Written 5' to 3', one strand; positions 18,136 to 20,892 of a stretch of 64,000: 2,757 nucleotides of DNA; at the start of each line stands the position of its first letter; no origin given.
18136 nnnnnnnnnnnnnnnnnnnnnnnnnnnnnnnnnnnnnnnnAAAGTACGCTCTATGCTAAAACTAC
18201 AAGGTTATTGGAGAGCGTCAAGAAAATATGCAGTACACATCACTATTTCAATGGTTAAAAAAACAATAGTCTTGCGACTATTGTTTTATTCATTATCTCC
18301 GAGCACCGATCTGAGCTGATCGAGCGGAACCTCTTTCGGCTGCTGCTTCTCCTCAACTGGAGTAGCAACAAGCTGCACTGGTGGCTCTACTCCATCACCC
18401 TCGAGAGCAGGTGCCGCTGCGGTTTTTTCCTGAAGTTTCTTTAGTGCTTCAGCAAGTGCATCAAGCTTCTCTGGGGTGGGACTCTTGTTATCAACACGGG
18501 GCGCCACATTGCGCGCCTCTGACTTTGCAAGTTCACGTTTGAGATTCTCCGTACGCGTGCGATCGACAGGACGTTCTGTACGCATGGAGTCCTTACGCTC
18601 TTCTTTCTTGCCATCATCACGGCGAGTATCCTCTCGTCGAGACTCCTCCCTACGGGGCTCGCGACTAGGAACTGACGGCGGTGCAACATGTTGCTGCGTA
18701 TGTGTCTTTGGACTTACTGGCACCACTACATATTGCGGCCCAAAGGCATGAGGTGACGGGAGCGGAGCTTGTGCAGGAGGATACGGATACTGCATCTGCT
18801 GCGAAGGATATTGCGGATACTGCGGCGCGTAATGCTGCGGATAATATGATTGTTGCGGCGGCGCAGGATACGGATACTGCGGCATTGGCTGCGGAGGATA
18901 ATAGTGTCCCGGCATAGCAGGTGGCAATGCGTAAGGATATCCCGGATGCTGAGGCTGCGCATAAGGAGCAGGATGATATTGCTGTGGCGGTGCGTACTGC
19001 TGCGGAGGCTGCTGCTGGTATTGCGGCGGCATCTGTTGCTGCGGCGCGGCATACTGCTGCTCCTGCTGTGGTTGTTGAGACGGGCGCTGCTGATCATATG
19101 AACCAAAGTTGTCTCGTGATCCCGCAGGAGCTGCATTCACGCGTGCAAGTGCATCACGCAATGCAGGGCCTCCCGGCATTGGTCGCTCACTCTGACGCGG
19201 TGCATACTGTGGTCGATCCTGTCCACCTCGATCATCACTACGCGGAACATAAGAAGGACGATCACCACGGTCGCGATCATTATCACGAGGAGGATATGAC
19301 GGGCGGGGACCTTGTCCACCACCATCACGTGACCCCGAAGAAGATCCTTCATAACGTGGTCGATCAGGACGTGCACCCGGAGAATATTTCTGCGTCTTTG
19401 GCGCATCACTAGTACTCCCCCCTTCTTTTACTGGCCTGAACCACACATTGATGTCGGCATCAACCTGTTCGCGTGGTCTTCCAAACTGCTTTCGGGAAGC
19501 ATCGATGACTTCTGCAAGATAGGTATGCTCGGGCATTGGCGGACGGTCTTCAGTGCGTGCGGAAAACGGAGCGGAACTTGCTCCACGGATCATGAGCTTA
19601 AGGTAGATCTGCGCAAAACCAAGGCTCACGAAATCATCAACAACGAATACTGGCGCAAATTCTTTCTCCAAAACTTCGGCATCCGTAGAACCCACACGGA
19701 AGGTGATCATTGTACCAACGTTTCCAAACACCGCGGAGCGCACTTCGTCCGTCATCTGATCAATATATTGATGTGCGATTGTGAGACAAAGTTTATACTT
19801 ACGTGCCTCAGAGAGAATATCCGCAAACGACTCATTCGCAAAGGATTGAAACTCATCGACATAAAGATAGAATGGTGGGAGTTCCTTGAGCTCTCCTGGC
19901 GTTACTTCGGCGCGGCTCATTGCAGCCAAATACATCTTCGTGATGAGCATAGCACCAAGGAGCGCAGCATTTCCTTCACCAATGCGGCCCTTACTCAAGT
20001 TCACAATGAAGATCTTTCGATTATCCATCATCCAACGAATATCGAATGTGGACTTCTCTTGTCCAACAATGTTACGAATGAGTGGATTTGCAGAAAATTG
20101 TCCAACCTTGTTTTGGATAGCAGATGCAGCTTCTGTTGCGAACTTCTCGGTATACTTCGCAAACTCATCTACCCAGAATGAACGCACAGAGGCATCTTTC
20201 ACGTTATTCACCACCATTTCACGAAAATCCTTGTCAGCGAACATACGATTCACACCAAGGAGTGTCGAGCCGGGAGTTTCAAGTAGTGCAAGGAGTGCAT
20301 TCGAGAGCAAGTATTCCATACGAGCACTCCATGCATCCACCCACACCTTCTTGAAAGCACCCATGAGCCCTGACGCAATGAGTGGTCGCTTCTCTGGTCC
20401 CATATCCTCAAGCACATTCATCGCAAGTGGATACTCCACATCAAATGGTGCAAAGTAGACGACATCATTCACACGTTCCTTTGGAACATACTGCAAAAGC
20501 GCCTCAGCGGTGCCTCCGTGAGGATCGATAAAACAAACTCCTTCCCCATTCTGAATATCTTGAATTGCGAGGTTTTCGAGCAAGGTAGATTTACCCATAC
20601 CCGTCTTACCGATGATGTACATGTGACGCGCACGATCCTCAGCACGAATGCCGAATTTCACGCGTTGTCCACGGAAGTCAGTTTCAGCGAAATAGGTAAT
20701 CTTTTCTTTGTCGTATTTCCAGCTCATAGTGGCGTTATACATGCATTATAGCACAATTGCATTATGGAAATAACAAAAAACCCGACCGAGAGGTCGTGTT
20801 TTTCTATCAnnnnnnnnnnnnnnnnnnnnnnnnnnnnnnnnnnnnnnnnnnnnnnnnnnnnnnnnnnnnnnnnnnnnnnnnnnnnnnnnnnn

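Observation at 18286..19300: TraD/VirD4-like ATPase carrying a ~330-aa Pro/Gln/Tyr-rich low-complexity tail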

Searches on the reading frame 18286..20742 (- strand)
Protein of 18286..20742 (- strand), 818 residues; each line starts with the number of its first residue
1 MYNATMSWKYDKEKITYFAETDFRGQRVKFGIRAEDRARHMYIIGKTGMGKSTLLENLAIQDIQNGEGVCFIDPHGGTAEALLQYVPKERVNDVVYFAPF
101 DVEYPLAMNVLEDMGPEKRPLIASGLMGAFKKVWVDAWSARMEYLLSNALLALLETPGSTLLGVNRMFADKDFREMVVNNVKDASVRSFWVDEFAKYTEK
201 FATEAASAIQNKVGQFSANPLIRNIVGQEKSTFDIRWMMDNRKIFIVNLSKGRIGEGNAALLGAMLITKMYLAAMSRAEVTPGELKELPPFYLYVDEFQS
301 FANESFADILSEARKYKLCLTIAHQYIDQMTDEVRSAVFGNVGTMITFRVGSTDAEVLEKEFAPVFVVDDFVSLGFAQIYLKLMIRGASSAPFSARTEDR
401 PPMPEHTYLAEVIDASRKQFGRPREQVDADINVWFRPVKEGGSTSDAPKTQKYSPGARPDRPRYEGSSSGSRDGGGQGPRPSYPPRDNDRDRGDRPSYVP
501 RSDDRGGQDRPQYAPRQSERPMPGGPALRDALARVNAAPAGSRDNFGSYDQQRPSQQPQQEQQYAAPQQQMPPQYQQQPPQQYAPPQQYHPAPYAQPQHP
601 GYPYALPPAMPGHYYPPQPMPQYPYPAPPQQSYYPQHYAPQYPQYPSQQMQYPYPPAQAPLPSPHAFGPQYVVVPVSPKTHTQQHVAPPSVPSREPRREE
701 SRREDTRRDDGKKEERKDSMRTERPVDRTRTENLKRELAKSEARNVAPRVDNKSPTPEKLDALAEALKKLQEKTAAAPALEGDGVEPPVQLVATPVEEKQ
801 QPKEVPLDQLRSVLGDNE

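Call 3: search_protein_families(library=pfam, proteins=[window:18286-20742:-], max_evalue=1)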
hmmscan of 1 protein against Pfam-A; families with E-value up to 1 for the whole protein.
window:18286-20742:- (818 aa): 20 families
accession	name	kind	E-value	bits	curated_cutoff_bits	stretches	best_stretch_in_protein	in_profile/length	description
PF10412.15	TrwB_AAD_bind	-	3.1e-08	33.4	20.5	1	36-351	13-311/387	Type IV secretion-system coupling protein DNA-binding domain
PF01935.23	DUF87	-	9.7e-06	26.3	23.2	1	26-82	10-68/220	Helicase HerA, central domain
PF02534.20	T4SS-DNA_transf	-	2.4e-05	23.8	20.1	1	39-332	45-346/468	Type IV secretory system Conjugative DNA transfer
PF12696.13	TraG-D_C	-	4.4e-05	23.8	22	1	290-356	1-70/126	TraM recognition site of TraD and TraG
PF13401.12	AAA_22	-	6.7e-05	23.7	27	1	37-86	4-54/130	AAA domain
PF20720.3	nSTAND3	-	0.01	16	27.2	1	38-73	17-52/155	Novel STAND NTPase 3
PF13191.12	AAA_16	-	0.011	16.7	32.6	1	34-59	20-45/167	AAA ATPase domain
PF01637.24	ATPase_2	-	0.012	15.9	33.2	1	37-86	19-68/225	ATPase domain predominantly from Archaea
PF25199.1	nSTAND_NTPase5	-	0.026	14.8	34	1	34-77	37-81/145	Novel STAND NTPase 5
PF00005.33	ABC_tran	-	0.028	15.5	25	1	39-61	12-34/137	ABC transporter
PF01580.24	FtsK_SpoIIIE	-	0.03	14.2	24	1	6-58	9-59/221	FtsK/SpoIIIE family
PF13555.12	AAA_29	-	0.059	13.6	27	1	39-56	23-40/61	P-loop containing region of AAA domain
PF03193.22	RsgA_GTPase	-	0.064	13.5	30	1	38-62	106-130/174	RsgA GTPase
PF05729.18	NACHT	-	0.077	13.3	26.7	1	40-59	2-21/167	NACHT domain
PF03308.22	MeaB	-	0.17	11.3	23.1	1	37-74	32-71/273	Methylmalonyl Co-A mutase-associated GTPase MeaB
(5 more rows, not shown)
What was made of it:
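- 19423..20742 (-): Folded ATPase core, aa 1-440 (RecA-like nucleotide-binding domain plus an all-alpha insertion). Pfam TrwB_AAD_bind, DUF87, T4SS-DNA_transf and TraG-D_C are all above their gathering cut-offs (call 3).
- On Type IV coupling protein (VirD4/TrwB/TraD): PF10412 scores 33.4 bits (cut-off 20.5), PF02534 23.8 (20.1) and PF12696 23.8 (22) (call 3).
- On FtsK/SpoIIIE translocases: PF01580 scores 14.2 bits against a cut-off of 24 (call 3).
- Pfam PF10412 (33.4 bits against a cut-off of 20.5), PF02534, PF12696 and PF01935 all pass their cut-offs (call 3). The T4CP label therefore rests on modest profile scores (23-33 bits; call 3). Profile matches to T4CP families (call 3).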

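Call 4: search_protein_families(library=ncbifam, proteins=[window:18286-20742:-], max_evalue=1)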
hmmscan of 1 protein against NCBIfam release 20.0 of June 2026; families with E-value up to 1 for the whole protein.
window:18286-20742:- (818 aa): 32 families (the best 25 are shown)
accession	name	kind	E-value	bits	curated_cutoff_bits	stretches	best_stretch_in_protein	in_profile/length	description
TIGR03743.1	SXT_TraD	subfamily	1.7e-14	53.2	366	2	32-76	169-213/636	conjugative transfer system coupling protein TraD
TIGR03754.1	conj_TOL_TraD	equivalog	9.5e-09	34.3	647.55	1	32-77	174-219/643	type IV conjugative transfer system coupling protein TraD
NF053655.1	CedD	equivalog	1.4e-06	27.3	600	1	26-85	209-268/527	DNA-translocating ATPase CedD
NF045973.1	conju_CD1115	equivalog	3.9e-06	26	250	1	34-356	20-366/442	VirD4-like conjugal transfer protein, CD1115 family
NF041447.1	TrbC_conju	equivalog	3.9e-06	25.6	800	2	32-74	123-165/685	F-type conjugative transfer protein TrbC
NF045975.1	VirB4_plasma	equivalog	0.00029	18.7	590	1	40-75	517-552/894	Mbov_0397 family ICE element conjugal transfer ATPase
TIGR00929.1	VirB4_CagE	subfamily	0.00049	18.4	643.1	1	40-362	439-713/792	VirB4 family type IV secretion/conjugal transfer ATPase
TIGR02759.1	TraD_Ftype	equivalog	0.0012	17.7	521.35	1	294-353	412-476/566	type IV conjugative transfer system coupling protein TraD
NF009368.0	PRK12726.1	equivalog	0.0027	16.9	832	1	39-103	207-274/407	flagellar biosynthesis regulator FlhF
NF000355.4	ribo_prot_ABC_F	equivalog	0.014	14.2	380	1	22-65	326-366/499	ribosomal protection-like ABC-F family protein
NF053840.1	MnTportMntADein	equivalog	0.032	13.8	400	1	41-94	30-82/240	manganese ABC transporter ATP-binding protein MntA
NF033849.1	ser_rich_anae_1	subfamily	0.045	11.1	650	1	303-349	1047-1089/1163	serine-rich protein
TIGR02237.1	recomb_radB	equivalog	0.049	13.5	172.4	1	43-93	17-69/210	DNA repair and recombination protein RadB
NF000169.2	ABCF_Sal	exception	0.055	12.1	725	1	36-61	25-50/542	Sal family ABC-F type ribosomal protection protein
NF045971.1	conju_CD1110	equivalog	0.061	11.6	325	1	292-361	629-704/752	VirB4-like conjugal transfer ATPase, CD1110 family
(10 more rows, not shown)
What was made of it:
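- On VirB4/TraC ATPases: TIGR00929 scores 18.4 bits against a cut-off of 643 (call 4).
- The best NCBIfam matches are TraD models (call 4).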

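Call 5: search_solved_structures(query=window:18286-20742:-, max_evalue=1, show_alignments=1)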
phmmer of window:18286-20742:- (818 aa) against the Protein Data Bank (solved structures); distinct sequences matched with E-value up to 1: 10.
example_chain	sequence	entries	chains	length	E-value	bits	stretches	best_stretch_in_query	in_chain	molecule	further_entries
1gl6_A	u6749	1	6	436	0.0082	17.9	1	36-77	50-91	ATPASE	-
1e9r_A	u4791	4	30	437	0.0083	17.9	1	36-77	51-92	CONJUGAL TRANSFER PROTEIN TRWB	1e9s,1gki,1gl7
8glv_Fy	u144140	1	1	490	0.3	12.7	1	463-544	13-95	DUF4201 domain-containing protein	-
7zdr_C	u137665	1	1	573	0.31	12.7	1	28-84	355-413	ATP-binding/permease protein CydC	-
7zd5_C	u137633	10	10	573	0.31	12.7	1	28-84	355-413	ATP-binding/permease protein CydC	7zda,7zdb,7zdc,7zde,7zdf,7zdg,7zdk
7zds_C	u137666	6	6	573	0.31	12.7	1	28-84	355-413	ATP-binding/permease protein CydC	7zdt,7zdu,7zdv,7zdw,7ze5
9tby_C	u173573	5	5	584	0.32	12.6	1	28-84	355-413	Glutathione/L-cysteine transport system ATP-binding/permease protein CydC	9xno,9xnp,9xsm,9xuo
6sz9_A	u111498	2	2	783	0.48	12.1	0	15-78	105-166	IcmO (DotL)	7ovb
8ipt_C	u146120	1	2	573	0.77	11.4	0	28-84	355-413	ABC transporter, CydDC cysteine exporter (CydDC-E) family, permease/ATP-binding protein Cy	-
8ips_A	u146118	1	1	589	0.8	11.3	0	28-84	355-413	ABC transporter, CydDC cysteine exporter (CydDC-E) family, permease/ATP-binding protein Cy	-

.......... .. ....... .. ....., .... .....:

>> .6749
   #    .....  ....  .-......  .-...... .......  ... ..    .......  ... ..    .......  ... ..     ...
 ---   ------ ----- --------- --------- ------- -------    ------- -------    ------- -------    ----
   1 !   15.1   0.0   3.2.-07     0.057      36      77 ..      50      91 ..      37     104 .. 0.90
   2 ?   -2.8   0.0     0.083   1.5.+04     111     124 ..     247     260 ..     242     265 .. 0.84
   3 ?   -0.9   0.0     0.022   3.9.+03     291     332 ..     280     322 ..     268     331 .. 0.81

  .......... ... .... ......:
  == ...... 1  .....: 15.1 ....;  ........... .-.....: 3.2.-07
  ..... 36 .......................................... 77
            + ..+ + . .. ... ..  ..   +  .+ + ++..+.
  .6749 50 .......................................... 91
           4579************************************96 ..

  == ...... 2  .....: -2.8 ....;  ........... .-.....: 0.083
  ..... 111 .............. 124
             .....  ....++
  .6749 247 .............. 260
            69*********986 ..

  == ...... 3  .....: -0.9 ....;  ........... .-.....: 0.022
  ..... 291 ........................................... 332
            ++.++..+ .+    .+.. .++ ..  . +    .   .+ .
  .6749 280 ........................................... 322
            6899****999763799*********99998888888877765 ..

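Call 6: find_homologous_proteins(query=window:18286-20742:-)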
Query window:18286-20742:- (818 aa): 8000 proteins with E <= 0.001 among 8000 candidates; the best 120 are listed.
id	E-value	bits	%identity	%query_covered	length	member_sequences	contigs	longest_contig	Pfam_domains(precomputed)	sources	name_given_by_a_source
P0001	0.0e+0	1858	100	99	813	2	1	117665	PF10412.16,PF01935.24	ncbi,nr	ncbi:MAG TPA: type IV secretion system DNA-binding domain-containing protein [Candidatus Paceibacter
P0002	0.0e+0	1315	76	99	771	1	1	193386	PF10412.16,PF01935.24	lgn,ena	-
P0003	0.0e+0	1243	75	99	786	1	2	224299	PF10412.16,PF01935.24,PF12696.14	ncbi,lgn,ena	-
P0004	6.3e-263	893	55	99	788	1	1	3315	PF10412.16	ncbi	-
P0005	3.0e-258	878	76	56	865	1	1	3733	PF10412.16,PF01935.24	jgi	jgi:hypothetical protein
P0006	6.1e-255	867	55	99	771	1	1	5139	PF10412.16,PF01935.24,PF12696.14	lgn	-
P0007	1.9e-249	849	65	74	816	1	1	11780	PF10412.16,PF12696.14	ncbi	-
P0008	2.0e-228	779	73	57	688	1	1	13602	PF01935.24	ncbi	-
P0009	2.9e-228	779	71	58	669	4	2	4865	PF01935.24,PF02534.21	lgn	-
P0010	4.9e-228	778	73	56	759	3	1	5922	PF10412.16,PF01935.24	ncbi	-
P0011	6.8e-228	777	72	58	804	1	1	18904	PF01935.24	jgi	jgi:hypothetical protein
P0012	7.6e-228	777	73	58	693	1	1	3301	-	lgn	-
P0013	7.9e-228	777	72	57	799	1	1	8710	-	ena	-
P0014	1.0e-227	777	68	62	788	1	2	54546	PF10412.16,PF02534.21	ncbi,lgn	-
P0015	1.7e-227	776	71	58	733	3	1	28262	PF10412.16,PF02534.21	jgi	-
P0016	1.8e-227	776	74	56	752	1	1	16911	PF10412.16,PF01935.24,PF02534.21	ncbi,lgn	-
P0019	1.5e-226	773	72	56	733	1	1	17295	PF10412.16,PF01935.24,PF02534.21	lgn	-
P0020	2.4e-226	772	76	55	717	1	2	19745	PF01935.24,PF02534.21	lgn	-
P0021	2.8e-226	772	73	57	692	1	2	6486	PF02534.21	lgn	-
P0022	2.8e-226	772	73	55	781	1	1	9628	PF10412.16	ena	-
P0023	3.5e-226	772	75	55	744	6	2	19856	PF10412.16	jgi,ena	-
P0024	5.1e-226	771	75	55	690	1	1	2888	PF02534.21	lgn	-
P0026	4.6e-225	768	75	55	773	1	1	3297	PF01935.24,PF02534.21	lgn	-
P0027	4.7e-225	768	73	57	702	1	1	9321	PF01935.24,PF02534.21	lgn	-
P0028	6.4e-225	767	69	61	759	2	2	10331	PF10412.16,PF02534.21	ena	-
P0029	7.1e-225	767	75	55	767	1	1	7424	PF02534.21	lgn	-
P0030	7.8e-225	767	74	58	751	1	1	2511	PF10412.16,PF01935.24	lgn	-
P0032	3.5e-224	765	70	59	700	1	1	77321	PF01935.24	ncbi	-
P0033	3.8e-224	765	67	63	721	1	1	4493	PF02534.21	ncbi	-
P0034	5.9e-224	764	75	55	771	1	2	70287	PF02534.21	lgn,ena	-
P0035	1.5e-223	763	70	59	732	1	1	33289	PF02534.21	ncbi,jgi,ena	-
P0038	2.0e-223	763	74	55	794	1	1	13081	PF02534.21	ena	-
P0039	2.6e-223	762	73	55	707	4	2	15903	PF01935.24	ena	-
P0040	3.3e-223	762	71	57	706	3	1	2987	PF10412.16,PF01935.24,PF02534.21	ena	-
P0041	6.3e-223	761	70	58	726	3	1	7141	PF10412.16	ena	-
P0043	9.5e-223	760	73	57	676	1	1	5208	PF10412.16,PF02534.21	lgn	-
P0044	9.6e-223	760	73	55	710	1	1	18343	PF10412.16,PF02534.21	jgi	jgi:hypothetical protein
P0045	4.2e-222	758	71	58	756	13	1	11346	PF10412.16,PF02534.21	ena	-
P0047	5.8e-222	758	72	56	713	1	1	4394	PF02534.21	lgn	-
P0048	6.1e-222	758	72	55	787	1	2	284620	-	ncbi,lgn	-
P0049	1.2e-221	757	72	55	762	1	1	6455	PF10412.16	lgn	-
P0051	1.4e-221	756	70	58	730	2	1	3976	PF10412.16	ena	-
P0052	2.0e-221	756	72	56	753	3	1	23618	PF02534.21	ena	-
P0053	2.1e-221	756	70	56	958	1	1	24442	PF10412.16,PF13401.13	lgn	-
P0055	3.6e-221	755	73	55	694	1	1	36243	PF10412.16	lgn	-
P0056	3.9e-221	755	57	81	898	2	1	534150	PF10412.16,PF13401.13,PF12696.14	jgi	jgi:hypothetical protein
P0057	6.0e-221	754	73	55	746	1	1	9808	PF02534.21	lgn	-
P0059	2.5e-220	752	70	58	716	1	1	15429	PF02534.21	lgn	-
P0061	5.8e-220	751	72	56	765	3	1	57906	PF10412.16,PF01935.24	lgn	-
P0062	6.5e-220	751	65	64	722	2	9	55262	PF02534.21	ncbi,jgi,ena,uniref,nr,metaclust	ncbi:MAG: hypothetical protein A3C93_03420 [Candidatus Lloydbacteria bacterium RIFCSPHIGHO2_02_FULL_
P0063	9.0e-220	750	70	58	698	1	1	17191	PF10412.16,PF02534.21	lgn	-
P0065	1.6e-219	750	68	60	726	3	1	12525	PF10412.16,PF01935.24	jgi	jgi:energy-coupling factor transporter ATP-binding protein EcfA2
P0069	3.3e-218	745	69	61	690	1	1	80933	PF10412.16,PF01935.24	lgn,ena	-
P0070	3.9e-218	745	71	55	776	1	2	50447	PF10412.16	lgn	-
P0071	1.4e-217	743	74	55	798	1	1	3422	PF10412.16,PF02534.21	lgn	-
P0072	3.4e-217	742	72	55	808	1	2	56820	PF10412.16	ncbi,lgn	-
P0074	1.1e-216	740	71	56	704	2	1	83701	PF10412.16,PF01935.24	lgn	-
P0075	1.7e-216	740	73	55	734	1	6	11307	PF10412.16,PF01935.24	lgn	-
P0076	2.1e-216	739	-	-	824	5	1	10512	PF10412.16,PF02534.21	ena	-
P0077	3.9e-216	738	72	55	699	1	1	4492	PF10412.16,PF01935.24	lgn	-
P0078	6.6e-216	738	70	57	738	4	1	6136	PF10412.16,PF02534.21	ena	-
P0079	8.0e-216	737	70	56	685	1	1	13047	PF10412.16,PF02534.21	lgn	-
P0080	5.7e-213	728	75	52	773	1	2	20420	PF10412.16,PF01935.24,PF02534.21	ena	-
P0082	1.0e-211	724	69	58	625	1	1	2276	PF10412.16,PF02534.21,PF12696.14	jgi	jgi:hypothetical protein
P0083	6.8e-209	714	61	64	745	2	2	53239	PF10412.16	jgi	-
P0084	9.9e-209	714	69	58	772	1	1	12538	PF10412.16,PF02534.21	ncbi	-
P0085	4.8e-208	712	62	60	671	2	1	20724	PF10412.16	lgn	-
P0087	9.2e-208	711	57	71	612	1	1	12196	PF10412.16,PF01935.24,PF02534.21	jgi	-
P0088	1.2e-207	710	64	59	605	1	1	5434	PF10412.16,PF01935.24,PF02534.21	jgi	jgi:hypothetical protein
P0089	2.2e-206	706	69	55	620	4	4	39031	PF10412.16,PF12696.14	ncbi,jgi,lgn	jgi:hypothetical protein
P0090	2.9e-206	706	63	63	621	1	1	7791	PF10412.16,PF01935.24,PF02534.21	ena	-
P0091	3.2e-206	706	63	63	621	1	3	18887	PF10412.16,PF01935.24,PF02534.21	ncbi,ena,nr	ncbi:MAG: hypothetical protein UT80_C0023G0007 [Parcubacteria group bacterium GW2011_GWC1_40_13]|nr:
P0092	3.2e-206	706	63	63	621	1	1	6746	PF10412.16,PF01935.24,PF02534.21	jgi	-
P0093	3.3e-206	706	59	67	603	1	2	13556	PF10412.16,PF01935.24,PF02534.21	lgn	-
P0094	4.2e-206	705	63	63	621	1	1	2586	PF10412.16,PF01935.24,PF02534.21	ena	-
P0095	6.7e-206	705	71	52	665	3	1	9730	PF01935.24,PF02534.21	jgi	-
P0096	6.8e-206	705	63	62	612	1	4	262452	PF10412.16,PF01935.24,PF02534.21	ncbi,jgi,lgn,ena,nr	ncbi:MAG: hypothetical protein UT90_C0001G0052 [Parcubacteria group bacterium GW2011_GWA1_40_21]|nr:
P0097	1.2e-205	704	63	63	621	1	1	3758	PF10412.16,PF01935.24,PF02534.21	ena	-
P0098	1.9e-205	703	63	62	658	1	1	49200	PF10412.16,PF01935.24,PF02534.21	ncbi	-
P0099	2.1e-205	703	68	52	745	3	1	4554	PF10412.16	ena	-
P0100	2.2e-205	703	70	52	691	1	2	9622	PF02534.21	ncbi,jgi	jgi:hypothetical protein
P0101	2.4e-205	703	68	56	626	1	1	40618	PF10412.16,PF02534.21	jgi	jgi:hypothetical protein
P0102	3.3e-205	702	71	52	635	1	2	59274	PF10412.16,PF02534.21,PF12696.14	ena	-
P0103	6.4e-205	701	65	59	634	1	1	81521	PF10412.16,PF01935.24,PF02534.21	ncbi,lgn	-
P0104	7.5e-205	701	61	63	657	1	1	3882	PF10412.16,PF02534.21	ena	-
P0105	8.1e-205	701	68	55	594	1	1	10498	PF10412.16,PF01935.24,PF02534.21,PF12696.14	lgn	-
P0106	1.0e-204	701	62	63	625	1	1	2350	PF10412.16,PF01935.24,PF02534.21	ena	-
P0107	1.1e-204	701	66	58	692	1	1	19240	PF10412.16,PF01935.24,PF02534.21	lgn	-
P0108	1.2e-204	700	57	72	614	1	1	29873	PF10412.16,PF01935.24,PF02534.21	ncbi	-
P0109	1.3e-204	700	65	58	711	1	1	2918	PF10412.16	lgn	-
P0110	1.3e-204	700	70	53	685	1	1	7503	PF10412.16,PF02534.21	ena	-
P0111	1.5e-204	700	64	59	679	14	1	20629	PF10412.16,PF01935.24,PF02534.21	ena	-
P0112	1.9e-204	700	56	72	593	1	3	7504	PF10412.16,PF01935.24,PF02534.21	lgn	-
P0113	2.1e-204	700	72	52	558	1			PF02534.21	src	-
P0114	2.6e-204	699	65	58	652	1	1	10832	PF10412.16,PF01935.24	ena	-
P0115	2.6e-204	699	59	68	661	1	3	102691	PF10412.16,PF02534.21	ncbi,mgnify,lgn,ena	ncbi:MAG: type IV secretion system DNA-binding domain-containing protein [Patescibacteria group bact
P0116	3.5e-204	699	69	54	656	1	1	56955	PF10412.16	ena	-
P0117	3.5e-204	699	56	71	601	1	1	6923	PF10412.16,PF02534.21,PF12696.14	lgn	-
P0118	3.7e-204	699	70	54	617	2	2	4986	PF10412.16,PF02534.21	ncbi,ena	-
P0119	3.9e-204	699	68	55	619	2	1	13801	PF10412.16,PF01935.24,PF02534.21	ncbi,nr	ncbi:MAG: hypothetical protein HW401_491 [Parcubacteria group bacterium]|nr:hypothetical protein [Pa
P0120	4.2e-204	699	62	62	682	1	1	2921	PF10412.16,PF01935.24,PF02534.21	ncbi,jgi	jgi:hypothetical protein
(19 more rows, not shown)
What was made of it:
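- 18286..20742 (-): Whole gene: T4CP-like ATPase with disordered tail (818 aa from the first ATG; the real start is probably the ATG at 20727, giving 813 aa that begin MSWKYDK). It is 100% identical to the 813-aa NCBI protein P0001 (call 6).
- Checked: It is identical to an NCBI protein of 813 aa from a Candidatus Paceibacterota MAG (call 6).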
